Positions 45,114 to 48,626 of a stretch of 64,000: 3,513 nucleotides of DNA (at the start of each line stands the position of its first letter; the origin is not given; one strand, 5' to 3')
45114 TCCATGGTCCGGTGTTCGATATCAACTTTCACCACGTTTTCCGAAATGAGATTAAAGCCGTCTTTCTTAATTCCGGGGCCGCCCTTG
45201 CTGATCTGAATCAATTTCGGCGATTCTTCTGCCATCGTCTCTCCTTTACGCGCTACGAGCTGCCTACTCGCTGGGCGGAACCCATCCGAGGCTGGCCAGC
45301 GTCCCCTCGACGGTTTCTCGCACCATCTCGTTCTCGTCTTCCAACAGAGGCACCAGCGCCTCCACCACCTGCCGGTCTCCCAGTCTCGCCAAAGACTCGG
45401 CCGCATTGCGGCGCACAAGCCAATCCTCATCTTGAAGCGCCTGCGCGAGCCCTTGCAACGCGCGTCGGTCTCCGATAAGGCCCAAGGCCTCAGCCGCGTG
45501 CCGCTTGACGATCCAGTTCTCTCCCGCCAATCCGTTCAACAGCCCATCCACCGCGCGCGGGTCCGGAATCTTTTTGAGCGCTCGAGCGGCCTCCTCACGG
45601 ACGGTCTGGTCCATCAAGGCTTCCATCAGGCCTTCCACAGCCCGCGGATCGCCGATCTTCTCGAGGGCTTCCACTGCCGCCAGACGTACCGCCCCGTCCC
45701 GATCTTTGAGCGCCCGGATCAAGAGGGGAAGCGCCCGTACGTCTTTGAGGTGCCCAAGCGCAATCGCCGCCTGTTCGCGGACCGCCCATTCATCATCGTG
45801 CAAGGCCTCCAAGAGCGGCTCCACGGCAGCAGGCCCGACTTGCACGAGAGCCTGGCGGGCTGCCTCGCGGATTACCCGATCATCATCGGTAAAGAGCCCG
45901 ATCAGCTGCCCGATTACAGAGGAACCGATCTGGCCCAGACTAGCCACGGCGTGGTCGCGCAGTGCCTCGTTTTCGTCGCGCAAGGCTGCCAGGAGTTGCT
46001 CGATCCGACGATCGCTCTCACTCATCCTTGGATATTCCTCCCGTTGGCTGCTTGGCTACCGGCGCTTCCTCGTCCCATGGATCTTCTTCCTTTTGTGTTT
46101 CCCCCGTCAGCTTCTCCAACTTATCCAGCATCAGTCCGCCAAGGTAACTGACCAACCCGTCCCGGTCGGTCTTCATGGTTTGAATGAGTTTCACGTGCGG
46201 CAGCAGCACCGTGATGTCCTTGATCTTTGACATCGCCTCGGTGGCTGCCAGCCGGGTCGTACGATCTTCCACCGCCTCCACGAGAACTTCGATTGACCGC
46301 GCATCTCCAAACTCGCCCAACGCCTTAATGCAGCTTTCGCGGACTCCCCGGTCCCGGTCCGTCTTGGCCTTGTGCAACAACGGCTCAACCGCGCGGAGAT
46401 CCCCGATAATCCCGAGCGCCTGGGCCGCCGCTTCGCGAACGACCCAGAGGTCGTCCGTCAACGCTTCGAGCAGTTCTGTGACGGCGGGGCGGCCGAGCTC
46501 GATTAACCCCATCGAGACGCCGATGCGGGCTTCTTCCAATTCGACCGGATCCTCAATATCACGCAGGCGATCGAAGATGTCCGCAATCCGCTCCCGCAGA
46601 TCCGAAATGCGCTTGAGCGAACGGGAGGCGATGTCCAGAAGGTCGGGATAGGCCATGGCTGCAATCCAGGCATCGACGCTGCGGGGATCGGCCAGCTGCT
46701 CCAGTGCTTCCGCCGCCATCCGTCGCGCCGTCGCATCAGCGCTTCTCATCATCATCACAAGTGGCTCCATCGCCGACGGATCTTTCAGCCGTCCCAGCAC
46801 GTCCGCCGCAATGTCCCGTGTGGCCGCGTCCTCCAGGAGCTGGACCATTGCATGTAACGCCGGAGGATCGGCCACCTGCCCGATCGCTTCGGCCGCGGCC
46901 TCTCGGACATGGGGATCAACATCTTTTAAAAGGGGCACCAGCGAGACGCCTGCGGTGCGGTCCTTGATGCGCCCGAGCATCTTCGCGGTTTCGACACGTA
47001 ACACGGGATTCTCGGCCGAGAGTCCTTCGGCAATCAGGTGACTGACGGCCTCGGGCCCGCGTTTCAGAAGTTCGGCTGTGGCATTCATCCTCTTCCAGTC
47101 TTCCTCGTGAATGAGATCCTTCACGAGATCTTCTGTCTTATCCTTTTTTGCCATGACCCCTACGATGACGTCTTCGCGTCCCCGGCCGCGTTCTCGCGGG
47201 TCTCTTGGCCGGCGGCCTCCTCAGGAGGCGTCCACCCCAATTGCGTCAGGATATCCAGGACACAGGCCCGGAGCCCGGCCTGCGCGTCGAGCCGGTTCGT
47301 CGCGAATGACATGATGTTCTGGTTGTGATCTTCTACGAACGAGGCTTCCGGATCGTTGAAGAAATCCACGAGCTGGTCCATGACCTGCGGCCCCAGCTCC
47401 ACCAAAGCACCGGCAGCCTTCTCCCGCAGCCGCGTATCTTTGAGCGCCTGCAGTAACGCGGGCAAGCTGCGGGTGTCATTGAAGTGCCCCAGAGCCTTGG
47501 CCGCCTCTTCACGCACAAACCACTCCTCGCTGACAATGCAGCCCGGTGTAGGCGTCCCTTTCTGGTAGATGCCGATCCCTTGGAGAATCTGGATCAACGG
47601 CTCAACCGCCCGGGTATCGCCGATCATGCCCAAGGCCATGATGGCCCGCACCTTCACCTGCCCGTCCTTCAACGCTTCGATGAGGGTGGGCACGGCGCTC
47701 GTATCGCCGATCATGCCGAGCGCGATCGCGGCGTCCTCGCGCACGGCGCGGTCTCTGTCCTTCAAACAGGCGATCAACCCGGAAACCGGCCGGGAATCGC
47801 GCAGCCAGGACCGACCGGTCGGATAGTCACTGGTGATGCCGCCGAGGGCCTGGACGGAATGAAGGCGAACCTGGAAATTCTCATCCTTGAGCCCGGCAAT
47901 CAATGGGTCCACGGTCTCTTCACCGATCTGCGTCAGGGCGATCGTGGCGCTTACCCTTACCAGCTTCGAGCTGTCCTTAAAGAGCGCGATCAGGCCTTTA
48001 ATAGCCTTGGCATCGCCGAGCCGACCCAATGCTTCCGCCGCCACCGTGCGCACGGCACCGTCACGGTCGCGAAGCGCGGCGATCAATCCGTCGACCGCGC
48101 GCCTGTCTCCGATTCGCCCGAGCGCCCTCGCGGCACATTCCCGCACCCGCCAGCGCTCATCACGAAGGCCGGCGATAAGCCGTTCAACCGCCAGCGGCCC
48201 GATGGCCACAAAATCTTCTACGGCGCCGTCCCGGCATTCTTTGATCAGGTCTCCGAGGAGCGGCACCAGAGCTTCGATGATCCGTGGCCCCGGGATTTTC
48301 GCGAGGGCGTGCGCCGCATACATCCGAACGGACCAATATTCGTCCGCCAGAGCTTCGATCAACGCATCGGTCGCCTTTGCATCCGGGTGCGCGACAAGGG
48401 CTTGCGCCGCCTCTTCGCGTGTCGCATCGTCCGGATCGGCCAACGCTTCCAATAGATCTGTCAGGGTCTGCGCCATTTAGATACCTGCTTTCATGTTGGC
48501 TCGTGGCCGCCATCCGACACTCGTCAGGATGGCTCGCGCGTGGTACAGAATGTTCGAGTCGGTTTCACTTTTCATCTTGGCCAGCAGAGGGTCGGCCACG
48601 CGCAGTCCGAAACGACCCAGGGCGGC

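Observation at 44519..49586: Five tandem, tightly packed genes made almost entirely of PBS-lyase-type HEAT repeats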

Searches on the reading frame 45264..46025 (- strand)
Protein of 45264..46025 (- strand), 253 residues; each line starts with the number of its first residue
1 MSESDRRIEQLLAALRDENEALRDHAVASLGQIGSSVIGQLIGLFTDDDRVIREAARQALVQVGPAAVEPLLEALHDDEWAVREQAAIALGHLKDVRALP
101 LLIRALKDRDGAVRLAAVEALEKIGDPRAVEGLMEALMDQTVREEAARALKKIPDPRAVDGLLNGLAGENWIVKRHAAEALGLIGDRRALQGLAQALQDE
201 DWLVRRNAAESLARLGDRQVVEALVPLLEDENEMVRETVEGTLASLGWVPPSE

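Call 3: search_protein_families(library=pfam, proteins=[window:45264-46025:-], max_evalue=0.01)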
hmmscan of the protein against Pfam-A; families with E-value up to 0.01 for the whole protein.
window:45264-46025:- (253 aa): 17 families
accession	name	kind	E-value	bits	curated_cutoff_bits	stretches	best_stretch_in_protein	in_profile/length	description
PF13646.12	HEAT_2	-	5e-51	171.4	27.7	4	68-139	1-73/88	HEAT repeats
PF03130.22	HEAT_PBS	-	4.7e-36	119.6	20.9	5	113-137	1-25/27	PBS lyase HEAT-like repeat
PF02985.28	HEAT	-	1e-34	115.7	23.5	3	68-93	2-27/31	HEAT repeat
PF13513.12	HEAT_EZ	-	1.6e-18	67.2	27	1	202-243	1-52/55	HEAT-like repeat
PF12717.13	Cnd1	-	1.8e-13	51.3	26.4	1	191-240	24-79/162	non-SMC mitotic condensation complex subunit 1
PF24714.1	TOR1L1_N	-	1.9e-10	41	43.3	0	189-216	212-239/281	TORTIFOLIA1 N-terminal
PF25786.1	HEAT_GCN1_C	-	2.8e-07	31.1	27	0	62-124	23-94/151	GCN1-like, C-terminal HEAT repeats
PF00514.29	Arm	-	7.2e-07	29.5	20.6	0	220-239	13-32/41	Armadillo/beta-catenin-like repeat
PF21581.3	SCD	-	1.3e-05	25.8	27.5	0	103-133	36-66/75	Stromalin conservative domain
PF25767.1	ARM_TBCD_2nd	-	6.7e-05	22.8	29.7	0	190-218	79-107/245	Tubulin-specific chaperone D-like, ARM repeats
PF01602.26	Adaptin_N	-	0.00011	21.4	37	0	68-138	116-343/524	Adaptin N terminal region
PF12755.13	Vac14_Fab1_bd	-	0.00022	22.2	22.1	0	99-123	29-53/97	Vacuolar 14 Fab1-binding region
PF24492.1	HEAT_ECM29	-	0.00027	21.5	27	0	4-33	110-139/160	Proteasome adapter and scaffold protein ECM29, HEAT-repeat domain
PF21547.3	TTI1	-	0.00049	20.4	27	0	11-35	4-28/90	TELO2-interacting protein 1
PF25151.1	TPR_Trm732_C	-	0.00053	20.3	27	0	193-244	102-154/159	Trm732, C-terminal TPR repeats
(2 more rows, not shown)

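Call 4: search_protein_families(library=ncbifam, proteins=[window:45264-46025:-], max_evalue=0.01)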
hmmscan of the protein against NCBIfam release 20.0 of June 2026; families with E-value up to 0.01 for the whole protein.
window:45264-46025:- (253 aa): 9 families
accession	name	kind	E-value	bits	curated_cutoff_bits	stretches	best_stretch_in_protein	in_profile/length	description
NF058502.1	phyc_lyase_CpcE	equivalog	3.6e-32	111.9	330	4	172-236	57-121/260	C-phycocyanin alpha-cysteine-84 phycocyanobilin lyase subunit CpcE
NF045915.1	PhycobilmeDegNblB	equivalog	5.1e-30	104.6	300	3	149-238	122-211/214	phycobilisome degradation protein NblB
NF058515.1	phyc_lyase_CpcF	equivalog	1.2e-17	64.2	220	2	37-117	31-112/200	C-phycocyanin alpha-cysteine-84 phycocyanobilin lyase subunit CpcF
NF010374.0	PRK13800.1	equivalog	3.3e-16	58.7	1196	2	9-151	746-896/898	fumarate reductase/succinate dehydrogenase flavoprotein subunit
NF058505.1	phyc_lyase_CpeY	equivalog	1e-15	57.2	600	2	135-250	25-146/419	C-phycoerythrin alpha-cysteine-82 phycoerythrobilin lyase CpeY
NF006501.0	PRK08937.3-1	equivalog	2.6e-09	37.4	310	2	111-157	145-191/191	adenylosuccinate lyase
TIGR02270.1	TIGR02270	subfamily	1.1e-08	34.5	206.8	1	5-214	85-293/410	TIGR02270 family protein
NF007244.0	PRK09687.1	equivalog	1.5e-08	34.3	275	1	52-158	145-255/285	putative lyase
NF045662.1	DVU0298_fam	equivalog_domain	5.4e-08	32.7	75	0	190-233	147-190/213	DVU0298 family protein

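Call 19: search_solved_structures(query=window:45264-46025:-, max_evalue=0.00001)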
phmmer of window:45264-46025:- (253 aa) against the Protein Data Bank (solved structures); distinct sequences matched with E-value up to 0.00001: 25.
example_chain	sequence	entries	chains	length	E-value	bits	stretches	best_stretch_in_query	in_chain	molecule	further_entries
9sah_A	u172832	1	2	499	1.6e-83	283.3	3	64-222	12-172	E4-NB2 synthetic fusion protein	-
6ft5_A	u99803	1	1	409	3.9e-69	236.3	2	64-236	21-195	alphaRep A3_A3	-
6fsq_A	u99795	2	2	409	3e-68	233.3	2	64-236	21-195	alphaRep A3_bGFPD | A3_bGFPD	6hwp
4zv6_A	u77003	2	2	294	2.5e-52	181.2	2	66-236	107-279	AlphaRep-7 | alpha-Rep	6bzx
4xl5_C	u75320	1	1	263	1.3e-45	159.3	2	67-234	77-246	bGFP-A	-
7p0h_A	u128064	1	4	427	1.4e-40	142.8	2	65-202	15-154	Helicobacter pylori ComF fused to an artificial alphaREP crystallization helper (named B2)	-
6gwc_C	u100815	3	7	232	9.8e-40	140.1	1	44-236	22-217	iE5 ALPHAREP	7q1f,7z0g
8aw4_A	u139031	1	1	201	3.1e-36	128.6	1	64-236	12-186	ALPHAREP bB-E3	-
3ltj_A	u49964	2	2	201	2.4e-35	125.7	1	64-236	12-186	AlphaRep-4 | bA3-2: binder of A3 protein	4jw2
3ltm_A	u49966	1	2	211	3.3e-35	125.2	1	59-236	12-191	Alpha-Rep4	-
6gx7_E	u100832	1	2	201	1.4e-33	119.9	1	64-236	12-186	iiiA5 ALPHAREP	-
9rhz_A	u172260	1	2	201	1.6e-33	119.7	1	64-236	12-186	ALPHAREP bE5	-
6gwd_G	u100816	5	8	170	9.8e-28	100.8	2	155-236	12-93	iiH5 ALPHAREP | iih5 Alpha Repeating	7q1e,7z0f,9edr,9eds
6veh_A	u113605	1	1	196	1.8e-27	99.9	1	74-236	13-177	HEAT repeat domain-containing protein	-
8aw4_B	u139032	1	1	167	2.4e-27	99.5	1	64-208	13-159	ALPHAREP bGFPD-YY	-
1te4_A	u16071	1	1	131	9.5e-14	55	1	45-139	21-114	conserved protein MTH187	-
4d4z_A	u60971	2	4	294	8.3e-12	48.7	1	63-142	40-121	DEOXYHYPUSINE HYDROXYLASE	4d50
5n3u_A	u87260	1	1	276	3e-10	43.6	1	170-230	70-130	Phycocyanobilin lyase subunit alpha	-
1oyz_A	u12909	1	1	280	2.4e-06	30.8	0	65-197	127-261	Hypothetical protein yibA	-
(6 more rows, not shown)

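Call 43: search_protein_families(library=padloc, proteins=[window:45264-46025:-], max_evalue=0.01)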
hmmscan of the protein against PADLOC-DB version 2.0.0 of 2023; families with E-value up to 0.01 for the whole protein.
window:45264-46025:- (253 aa): 4 families
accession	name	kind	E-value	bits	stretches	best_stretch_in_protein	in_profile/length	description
PDLC02919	HEAT-ARM_XIII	-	9.3e-21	71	3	58-156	539-639/1972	-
PDLC01150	HEAT_CxxC_PDDEXK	-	3.8e-07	27.7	1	175-246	10-85/288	HEAT_CxxC_PD-DEXK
PDLC02973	WGR_XIII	-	2.8e-06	24.1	1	65-152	94-186/973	-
PDLC01152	HTH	-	0.0072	14.2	0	66-92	6-32/63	HTH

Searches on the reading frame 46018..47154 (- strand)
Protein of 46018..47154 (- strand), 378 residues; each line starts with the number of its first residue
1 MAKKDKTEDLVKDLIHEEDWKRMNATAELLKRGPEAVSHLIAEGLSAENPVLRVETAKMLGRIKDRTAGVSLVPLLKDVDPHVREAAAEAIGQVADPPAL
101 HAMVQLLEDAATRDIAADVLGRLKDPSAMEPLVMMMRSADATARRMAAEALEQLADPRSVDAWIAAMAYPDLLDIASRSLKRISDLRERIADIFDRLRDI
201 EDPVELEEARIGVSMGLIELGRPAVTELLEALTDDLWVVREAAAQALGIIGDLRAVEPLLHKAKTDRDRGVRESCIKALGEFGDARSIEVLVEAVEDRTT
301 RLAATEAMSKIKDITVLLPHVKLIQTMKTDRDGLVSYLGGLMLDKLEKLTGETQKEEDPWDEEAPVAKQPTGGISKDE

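Call 3: search_protein_families(library=pfam, proteins=[window:46018-47154:-], max_evalue=0.01)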
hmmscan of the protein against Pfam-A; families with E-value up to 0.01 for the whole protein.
window:46018-47154:- (378 aa): 9 families
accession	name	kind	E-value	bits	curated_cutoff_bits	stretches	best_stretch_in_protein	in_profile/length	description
PF13646.12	HEAT_2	-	9.7e-36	122.4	27.7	4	43-113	6-77/88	HEAT repeats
PF03130.22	HEAT_PBS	-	6.2e-26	88.3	20.9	3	271-297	1-27/27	PBS lyase HEAT-like repeat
PF02985.28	HEAT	-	4.9e-19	67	23.5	2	72-95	5-28/31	HEAT repeat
PF13513.12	HEAT_EZ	-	5.6e-14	52.7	27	0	72-94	33-55/55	HEAT-like repeat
PF00514.29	Arm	-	3e-06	27.5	20.6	0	125-155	10-40/41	Armadillo/beta-catenin-like repeat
PF24714.1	TOR1L1_N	-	0.00016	21.6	43.3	0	223-250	211-238/281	TORTIFOLIA1 N-terminal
PF25151.1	TPR_Trm732_C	-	0.0011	19.3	27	0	95-165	65-135/159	Trm732, C-terminal TPR repeats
PF25767.1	ARM_TBCD_2nd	-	0.0052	16.7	29.7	0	18-66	59-107/245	Tubulin-specific chaperone D-like, ARM repeats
PF25786.1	HEAT_GCN1_C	-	0.0075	16.7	27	0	225-268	29-64/151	GCN1-like, C-terminal HEAT repeats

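Call 4: search_protein_families(library=ncbifam, proteins=[window:46018-47154:-], max_evalue=0.01)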
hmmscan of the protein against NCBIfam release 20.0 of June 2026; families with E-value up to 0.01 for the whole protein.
window:46018-47154:- (378 aa): 9 families
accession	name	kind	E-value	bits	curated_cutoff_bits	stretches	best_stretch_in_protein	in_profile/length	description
NF058502.1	phyc_lyase_CpcE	equivalog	4.3e-24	85.4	330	3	52-112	58-118/260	C-phycocyanin alpha-cysteine-84 phycocyanobilin lyase subunit CpcE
NF045915.1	PhycobilmeDegNblB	equivalog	1.3e-17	64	300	3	214-304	120-210/214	phycobilisome degradation protein NblB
NF058515.1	phyc_lyase_CpcF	equivalog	1.4e-13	50.9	220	1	215-283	52-120/200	C-phycocyanin alpha-cysteine-84 phycocyanobilin lyase subunit CpcF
NF006501.0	PRK08937.3-1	equivalog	3.3e-11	43.6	310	1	56-184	51-188/191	adenylosuccinate lyase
TIGR02270.1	TIGR02270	subfamily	3.5e-09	36.2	206.8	2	99-152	241-292/410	TIGR02270 family protein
NF010374.0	PRK13800.1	equivalog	1.3e-08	33.6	1196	1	40-300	626-885/898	fumarate reductase/succinate dehydrogenase flavoprotein subunit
NF058505.1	phyc_lyase_CpeY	equivalog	2.8e-07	29.5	600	1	47-156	63-175/419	C-phycoerythrin alpha-cysteine-82 phycoerythrobilin lyase CpeY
NF007244.0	PRK09687.1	equivalog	5.1e-06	26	275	1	209-331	145-269/285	putative lyase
NF045662.1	DVU0298_fam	equivalog_domain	0.0014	18.2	75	0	71-112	149-190/213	DVU0298 family protein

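Call 43: search_protein_families(library=padloc, proteins=[window:46018-47154:-], max_evalue=0.01)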
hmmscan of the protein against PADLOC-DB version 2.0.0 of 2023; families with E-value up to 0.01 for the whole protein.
window:46018-47154:- (378 aa): 3 families
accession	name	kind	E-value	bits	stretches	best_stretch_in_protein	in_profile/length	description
PDLC02919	HEAT-ARM_XIII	-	2.7e-19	66.2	3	225-312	1484-1573/1972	-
PDLC01150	HEAT_CxxC_PDDEXK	-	4.7e-08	30.6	1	117-167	13-63/288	HEAT_CxxC_PD-DEXK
PDLC02973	WGR_XIII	-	1.4e-06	25.1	0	117-167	149-200/973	-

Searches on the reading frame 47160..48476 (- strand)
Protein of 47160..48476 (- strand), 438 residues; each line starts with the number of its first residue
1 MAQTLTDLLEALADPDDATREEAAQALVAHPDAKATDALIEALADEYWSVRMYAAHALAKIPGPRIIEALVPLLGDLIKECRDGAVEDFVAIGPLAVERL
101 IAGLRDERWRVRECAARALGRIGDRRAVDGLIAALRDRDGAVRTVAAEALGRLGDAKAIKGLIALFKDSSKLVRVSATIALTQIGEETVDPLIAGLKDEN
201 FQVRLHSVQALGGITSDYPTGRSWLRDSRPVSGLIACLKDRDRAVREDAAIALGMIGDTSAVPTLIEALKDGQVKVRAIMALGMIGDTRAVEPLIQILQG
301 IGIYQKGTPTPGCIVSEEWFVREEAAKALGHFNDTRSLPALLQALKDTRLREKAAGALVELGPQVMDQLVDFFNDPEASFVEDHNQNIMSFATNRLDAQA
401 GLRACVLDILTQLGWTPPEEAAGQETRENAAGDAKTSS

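Call 3: search_protein_families(library=pfam, proteins=[window:47160-48476:-], max_evalue=0.01)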
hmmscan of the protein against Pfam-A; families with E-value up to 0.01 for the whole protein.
window:47160-48476:- (438 aa): 14 families
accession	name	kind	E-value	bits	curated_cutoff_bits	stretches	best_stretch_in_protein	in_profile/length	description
PF13646.12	HEAT_2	-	2.1e-62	207.9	27.7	5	98-181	2-87/88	HEAT repeats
PF03130.22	HEAT_PBS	-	3.9e-46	150.6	20.9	5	245-271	1-27/27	PBS lyase HEAT-like repeat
PF02985.28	HEAT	-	2e-36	120.9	23.5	1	99-123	4-28/31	HEAT repeat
PF13513.12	HEAT_EZ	-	3.5e-19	69.3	27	1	109-153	1-55/55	HEAT-like repeat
PF25786.1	HEAT_GCN1_C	-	1.6e-12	48.1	27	1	169-277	9-125/151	GCN1-like, C-terminal HEAT repeats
PF12717.13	Cnd1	-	1.9e-12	48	26.4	1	173-260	7-89/162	non-SMC mitotic condensation complex subunit 1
PF25151.1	TPR_Trm732_C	-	3.4e-08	34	27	0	33-63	96-126/159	Trm732, C-terminal TPR repeats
PF25767.1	ARM_TBCD_2nd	-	1.3e-07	31.7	29.7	0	96-125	78-107/245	Tubulin-specific chaperone D-like, ARM repeats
PF24714.1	TOR1L1_N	-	6.9e-06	26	43.3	0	196-331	91-237/281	TORTIFOLIA1 N-terminal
PF21581.3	SCD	-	3.7e-05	24.4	27.5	0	196-216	39-59/75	Stromalin conservative domain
PF00514.29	Arm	-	0.00014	22.2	20.6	0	338-360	14-38/41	Armadillo/beta-catenin-like repeat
PF12755.13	Vac14_Fab1_bd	-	0.0002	22.3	22.1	0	161-211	6-51/97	Vacuolar 14 Fab1-binding region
PF11838.14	ERAP1_C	-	0.00034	20.6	38.2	0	15-73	164-223/318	ERAP1-like C-terminal domain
PF20168.4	PDS5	-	0.006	14.9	27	0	135-256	251-348/1053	Sister chromatid cohesion protein PDS5 protein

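Call 4: search_protein_families(library=ncbifam, proteins=[window:47160-48476:-], max_evalue=0.01)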
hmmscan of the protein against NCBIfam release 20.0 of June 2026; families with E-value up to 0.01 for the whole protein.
window:47160-48476:- (438 aa): 9 families
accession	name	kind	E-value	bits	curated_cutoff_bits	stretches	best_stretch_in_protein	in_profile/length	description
NF058502.1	phyc_lyase_CpcE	equivalog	1.3e-38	133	330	4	94-169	34-116/260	C-phycocyanin alpha-cysteine-84 phycocyanobilin lyase subunit CpcE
NF045915.1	PhycobilmeDegNblB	equivalog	3.3e-26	92.2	300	2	107-200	111-204/214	phycobilisome degradation protein NblB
NF010374.0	PRK13800.1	equivalog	1.2e-22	80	1196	1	4-280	623-891/898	fumarate reductase/succinate dehydrogenase flavoprotein subunit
NF058515.1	phyc_lyase_CpcF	equivalog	4.5e-18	65.6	220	2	85-153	50-119/200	C-phycocyanin alpha-cysteine-84 phycocyanobilin lyase subunit CpcF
NF007244.0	PRK09687.1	equivalog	1.9e-15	56.9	275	2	168-299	140-264/285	putative lyase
NF058505.1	phyc_lyase_CpeY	equivalog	3.3e-11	42.4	600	1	224-292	331-404/419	C-phycoerythrin alpha-cysteine-82 phycoerythrobilin lyase CpeY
NF045662.1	DVU0298_fam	equivalog_domain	1.6e-10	41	75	0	126-171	145-190/213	DVU0298 family protein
NF006501.0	PRK08937.3-1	equivalog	3.5e-10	40.2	310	1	111-172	47-108/191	adenylosuccinate lyase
TIGR02270.1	TIGR02270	subfamily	2e-09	37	206.8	1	9-212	60-263/410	TIGR02270 family protein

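Call 43: search_protein_families(library=padloc, proteins=[window:47160-48476:-], max_evalue=0.01)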
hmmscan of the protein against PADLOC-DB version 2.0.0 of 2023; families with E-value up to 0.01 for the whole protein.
window:47160-48476:- (438 aa): 4 families
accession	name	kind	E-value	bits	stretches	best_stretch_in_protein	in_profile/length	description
PDLC02919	HEAT-ARM_XIII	-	1.4e-31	107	2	4-211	793-989/1972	-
PDLC01150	HEAT_CxxC_PDDEXK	-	1.5e-09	35.6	2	116-188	13-89/288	HEAT_CxxC_PD-DEXK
PDLC02973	WGR_XIII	-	1.7e-06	24.8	1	105-186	108-189/973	-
PDLC03760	RT_UG22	-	0.00034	17.8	0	125-187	397-458/476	DRT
